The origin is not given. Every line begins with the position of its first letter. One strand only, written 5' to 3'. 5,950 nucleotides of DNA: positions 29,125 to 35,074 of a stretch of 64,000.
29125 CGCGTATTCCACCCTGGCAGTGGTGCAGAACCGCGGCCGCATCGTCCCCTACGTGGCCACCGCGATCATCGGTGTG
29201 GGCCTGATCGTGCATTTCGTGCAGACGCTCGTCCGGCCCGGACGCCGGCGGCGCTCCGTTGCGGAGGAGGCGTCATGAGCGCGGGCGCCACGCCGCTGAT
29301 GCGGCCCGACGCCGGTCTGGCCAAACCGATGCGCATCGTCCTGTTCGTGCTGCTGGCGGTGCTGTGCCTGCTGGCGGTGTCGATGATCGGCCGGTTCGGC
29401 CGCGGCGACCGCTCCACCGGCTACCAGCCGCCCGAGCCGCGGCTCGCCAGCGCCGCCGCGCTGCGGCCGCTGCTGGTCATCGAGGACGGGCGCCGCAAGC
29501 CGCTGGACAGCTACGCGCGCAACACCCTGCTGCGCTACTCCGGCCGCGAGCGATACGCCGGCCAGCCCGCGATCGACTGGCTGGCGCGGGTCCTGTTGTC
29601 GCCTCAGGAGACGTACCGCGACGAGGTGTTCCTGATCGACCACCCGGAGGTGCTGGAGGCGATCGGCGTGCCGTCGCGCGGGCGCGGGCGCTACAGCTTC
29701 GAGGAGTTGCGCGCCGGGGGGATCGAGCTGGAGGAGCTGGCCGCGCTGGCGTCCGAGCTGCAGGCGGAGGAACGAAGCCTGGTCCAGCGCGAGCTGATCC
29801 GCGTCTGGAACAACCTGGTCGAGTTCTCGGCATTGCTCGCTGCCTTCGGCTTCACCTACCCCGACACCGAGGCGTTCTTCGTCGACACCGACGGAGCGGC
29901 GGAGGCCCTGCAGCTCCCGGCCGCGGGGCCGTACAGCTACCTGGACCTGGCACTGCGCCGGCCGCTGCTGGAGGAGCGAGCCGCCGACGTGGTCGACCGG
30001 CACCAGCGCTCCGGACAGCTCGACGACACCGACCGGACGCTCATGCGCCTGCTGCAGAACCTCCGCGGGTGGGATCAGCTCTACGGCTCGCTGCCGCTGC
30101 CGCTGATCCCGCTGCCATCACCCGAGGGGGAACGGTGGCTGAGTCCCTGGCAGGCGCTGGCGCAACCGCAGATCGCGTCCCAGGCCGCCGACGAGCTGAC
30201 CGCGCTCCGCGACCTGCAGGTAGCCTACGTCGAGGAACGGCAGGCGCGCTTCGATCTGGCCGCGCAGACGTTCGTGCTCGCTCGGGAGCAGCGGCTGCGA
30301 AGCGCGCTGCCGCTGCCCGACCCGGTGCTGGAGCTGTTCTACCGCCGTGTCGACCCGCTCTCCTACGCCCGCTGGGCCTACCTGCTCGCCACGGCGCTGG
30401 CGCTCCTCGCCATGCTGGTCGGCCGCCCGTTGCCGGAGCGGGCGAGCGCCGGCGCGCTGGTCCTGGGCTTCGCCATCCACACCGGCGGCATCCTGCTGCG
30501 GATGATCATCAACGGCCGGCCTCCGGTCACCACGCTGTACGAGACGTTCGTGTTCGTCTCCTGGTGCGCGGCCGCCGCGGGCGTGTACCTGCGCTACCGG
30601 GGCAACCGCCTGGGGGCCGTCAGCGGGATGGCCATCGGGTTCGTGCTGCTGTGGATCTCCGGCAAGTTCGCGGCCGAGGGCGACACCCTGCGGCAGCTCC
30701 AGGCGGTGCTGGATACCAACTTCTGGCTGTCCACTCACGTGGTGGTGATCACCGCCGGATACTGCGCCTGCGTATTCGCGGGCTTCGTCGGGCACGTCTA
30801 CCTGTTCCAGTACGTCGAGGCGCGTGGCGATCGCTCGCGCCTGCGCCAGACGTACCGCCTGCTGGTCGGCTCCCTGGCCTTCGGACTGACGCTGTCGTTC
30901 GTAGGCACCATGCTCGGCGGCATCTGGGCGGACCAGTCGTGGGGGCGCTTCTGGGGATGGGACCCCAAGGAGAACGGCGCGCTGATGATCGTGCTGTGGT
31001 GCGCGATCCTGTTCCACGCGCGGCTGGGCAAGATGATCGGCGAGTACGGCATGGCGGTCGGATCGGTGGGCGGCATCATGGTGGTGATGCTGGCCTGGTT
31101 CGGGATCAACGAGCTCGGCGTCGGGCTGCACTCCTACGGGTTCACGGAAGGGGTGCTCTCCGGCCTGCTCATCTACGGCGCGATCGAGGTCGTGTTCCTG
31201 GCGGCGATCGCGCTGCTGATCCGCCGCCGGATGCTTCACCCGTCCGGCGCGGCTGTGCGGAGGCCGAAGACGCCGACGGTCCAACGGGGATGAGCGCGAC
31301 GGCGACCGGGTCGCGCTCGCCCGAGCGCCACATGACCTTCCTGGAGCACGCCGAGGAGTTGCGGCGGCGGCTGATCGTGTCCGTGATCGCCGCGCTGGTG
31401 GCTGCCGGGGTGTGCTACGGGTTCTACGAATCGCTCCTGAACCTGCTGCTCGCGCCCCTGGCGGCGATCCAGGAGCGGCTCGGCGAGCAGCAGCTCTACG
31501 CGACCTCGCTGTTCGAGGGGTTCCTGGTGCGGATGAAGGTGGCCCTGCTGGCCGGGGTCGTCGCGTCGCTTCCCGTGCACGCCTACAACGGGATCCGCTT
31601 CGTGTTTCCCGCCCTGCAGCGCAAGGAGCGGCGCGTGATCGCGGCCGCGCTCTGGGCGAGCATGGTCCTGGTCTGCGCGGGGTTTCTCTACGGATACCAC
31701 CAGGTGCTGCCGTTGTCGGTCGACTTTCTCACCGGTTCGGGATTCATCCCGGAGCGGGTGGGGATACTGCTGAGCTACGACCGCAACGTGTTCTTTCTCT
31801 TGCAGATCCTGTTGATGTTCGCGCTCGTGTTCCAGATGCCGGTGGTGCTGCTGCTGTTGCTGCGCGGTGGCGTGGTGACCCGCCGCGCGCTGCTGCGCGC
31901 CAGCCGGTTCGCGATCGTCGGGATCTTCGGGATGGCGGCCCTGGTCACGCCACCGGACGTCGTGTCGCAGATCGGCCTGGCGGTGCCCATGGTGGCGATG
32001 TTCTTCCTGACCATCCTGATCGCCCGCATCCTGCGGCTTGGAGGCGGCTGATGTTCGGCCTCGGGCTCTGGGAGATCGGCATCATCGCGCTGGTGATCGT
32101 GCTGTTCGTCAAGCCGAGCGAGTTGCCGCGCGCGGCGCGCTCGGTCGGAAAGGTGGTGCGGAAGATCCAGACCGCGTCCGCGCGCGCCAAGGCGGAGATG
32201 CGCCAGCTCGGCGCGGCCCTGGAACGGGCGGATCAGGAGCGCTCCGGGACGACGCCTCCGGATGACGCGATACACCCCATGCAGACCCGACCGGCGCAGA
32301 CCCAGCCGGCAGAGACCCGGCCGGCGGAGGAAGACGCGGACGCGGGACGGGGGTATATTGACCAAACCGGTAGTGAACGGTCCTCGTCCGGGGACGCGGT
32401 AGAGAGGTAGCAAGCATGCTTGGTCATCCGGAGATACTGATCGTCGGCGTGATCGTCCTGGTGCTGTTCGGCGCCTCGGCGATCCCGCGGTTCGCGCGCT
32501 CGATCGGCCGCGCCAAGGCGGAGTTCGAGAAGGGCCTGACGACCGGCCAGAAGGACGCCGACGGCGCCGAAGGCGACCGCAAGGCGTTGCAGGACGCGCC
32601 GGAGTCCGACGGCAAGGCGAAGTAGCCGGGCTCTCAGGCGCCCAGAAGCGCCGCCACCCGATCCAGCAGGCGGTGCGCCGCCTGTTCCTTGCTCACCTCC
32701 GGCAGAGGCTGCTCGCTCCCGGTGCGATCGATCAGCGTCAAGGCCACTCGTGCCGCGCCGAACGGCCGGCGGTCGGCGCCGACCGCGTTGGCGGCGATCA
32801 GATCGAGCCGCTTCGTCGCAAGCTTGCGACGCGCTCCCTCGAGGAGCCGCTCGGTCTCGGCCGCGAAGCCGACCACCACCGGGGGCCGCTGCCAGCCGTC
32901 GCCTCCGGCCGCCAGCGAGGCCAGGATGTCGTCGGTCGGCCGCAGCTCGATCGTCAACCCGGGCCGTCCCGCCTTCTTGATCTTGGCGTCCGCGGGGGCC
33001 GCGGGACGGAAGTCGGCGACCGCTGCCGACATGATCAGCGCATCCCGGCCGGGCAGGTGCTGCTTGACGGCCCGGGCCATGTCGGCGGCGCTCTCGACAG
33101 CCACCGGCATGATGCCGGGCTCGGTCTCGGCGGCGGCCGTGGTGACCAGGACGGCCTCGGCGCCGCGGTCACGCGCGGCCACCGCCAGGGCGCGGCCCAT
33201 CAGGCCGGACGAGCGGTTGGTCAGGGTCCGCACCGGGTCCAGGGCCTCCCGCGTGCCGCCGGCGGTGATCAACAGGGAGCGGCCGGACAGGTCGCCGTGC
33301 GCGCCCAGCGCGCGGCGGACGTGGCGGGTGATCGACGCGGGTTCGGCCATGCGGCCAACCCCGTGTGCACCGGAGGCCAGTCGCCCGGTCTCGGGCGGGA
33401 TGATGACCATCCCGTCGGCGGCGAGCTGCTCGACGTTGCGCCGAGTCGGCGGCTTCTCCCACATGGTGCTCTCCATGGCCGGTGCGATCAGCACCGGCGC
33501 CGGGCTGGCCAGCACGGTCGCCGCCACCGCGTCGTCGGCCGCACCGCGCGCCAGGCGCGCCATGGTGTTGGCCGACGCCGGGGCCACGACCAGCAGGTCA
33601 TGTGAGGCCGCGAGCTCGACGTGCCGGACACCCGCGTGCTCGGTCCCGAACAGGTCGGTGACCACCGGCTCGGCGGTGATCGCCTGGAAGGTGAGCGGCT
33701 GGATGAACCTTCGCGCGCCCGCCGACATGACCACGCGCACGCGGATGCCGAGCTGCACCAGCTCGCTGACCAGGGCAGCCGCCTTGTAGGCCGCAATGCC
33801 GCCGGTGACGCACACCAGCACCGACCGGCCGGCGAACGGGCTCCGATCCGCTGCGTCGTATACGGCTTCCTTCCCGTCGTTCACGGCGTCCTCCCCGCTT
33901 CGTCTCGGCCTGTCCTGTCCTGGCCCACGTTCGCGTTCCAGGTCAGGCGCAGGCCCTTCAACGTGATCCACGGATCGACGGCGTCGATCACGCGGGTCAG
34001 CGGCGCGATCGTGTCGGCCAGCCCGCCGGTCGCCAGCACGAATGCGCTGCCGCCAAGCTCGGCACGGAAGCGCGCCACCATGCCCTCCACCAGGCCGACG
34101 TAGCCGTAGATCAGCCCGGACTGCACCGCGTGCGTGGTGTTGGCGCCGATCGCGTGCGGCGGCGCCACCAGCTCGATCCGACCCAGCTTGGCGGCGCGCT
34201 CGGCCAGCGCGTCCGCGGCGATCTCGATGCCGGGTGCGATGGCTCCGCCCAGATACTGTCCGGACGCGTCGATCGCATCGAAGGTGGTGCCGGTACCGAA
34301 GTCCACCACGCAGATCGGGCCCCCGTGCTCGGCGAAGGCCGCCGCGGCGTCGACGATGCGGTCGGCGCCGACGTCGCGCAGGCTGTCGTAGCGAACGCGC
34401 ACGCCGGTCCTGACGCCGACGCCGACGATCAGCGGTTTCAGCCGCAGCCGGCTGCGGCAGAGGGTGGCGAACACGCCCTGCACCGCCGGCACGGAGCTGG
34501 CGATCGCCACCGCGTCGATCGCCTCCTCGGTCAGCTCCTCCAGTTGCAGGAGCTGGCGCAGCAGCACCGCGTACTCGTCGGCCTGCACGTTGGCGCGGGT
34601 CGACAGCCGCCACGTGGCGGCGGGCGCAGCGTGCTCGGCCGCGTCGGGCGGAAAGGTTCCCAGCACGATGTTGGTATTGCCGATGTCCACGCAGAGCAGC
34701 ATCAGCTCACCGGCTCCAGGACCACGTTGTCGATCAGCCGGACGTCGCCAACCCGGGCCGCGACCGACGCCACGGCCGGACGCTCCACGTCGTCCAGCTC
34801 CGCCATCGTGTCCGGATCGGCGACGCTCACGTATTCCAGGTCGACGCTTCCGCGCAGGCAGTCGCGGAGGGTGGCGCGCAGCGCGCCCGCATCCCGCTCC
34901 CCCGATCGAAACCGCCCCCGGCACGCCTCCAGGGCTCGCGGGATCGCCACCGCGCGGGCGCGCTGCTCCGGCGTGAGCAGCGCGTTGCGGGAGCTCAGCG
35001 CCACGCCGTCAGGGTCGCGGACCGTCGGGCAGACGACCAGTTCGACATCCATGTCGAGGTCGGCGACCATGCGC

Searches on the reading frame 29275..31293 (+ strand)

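Call 53: search_protein_families(library=pfam, proteins=[window:29275-31293:+], max_evalue=0.00001)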
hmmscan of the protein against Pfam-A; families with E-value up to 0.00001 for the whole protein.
window:29275-31293:+ (672 aa): 1 family
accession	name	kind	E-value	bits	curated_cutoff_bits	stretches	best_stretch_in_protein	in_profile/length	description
PF01578.25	Cytochrom_C_asm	-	1.6e-22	80.7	29.9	1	420-619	3-212/212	Cytochrome C assembly protein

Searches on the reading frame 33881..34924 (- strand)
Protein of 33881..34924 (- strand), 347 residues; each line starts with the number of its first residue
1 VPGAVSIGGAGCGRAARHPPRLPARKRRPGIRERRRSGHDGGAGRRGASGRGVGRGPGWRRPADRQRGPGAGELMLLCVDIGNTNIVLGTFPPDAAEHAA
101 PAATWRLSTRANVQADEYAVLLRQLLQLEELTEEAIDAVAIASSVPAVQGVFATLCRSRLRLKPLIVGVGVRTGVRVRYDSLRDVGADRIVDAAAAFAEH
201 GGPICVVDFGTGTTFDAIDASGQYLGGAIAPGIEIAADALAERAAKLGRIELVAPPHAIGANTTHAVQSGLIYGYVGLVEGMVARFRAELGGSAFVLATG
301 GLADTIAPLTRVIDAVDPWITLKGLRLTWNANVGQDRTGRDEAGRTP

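Call 14: search_protein_families(library=pfam, proteins=[window:33881-34924:-], max_evalue=0.001)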
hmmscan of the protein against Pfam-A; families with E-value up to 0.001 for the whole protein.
window:33881-34924:- (347 aa): 1 family
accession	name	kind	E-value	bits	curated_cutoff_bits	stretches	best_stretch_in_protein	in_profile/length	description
PF03309.20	Pan_kinase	-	1.6e-64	218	24.7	1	76-285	1-205/205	Type III pantothenate kinase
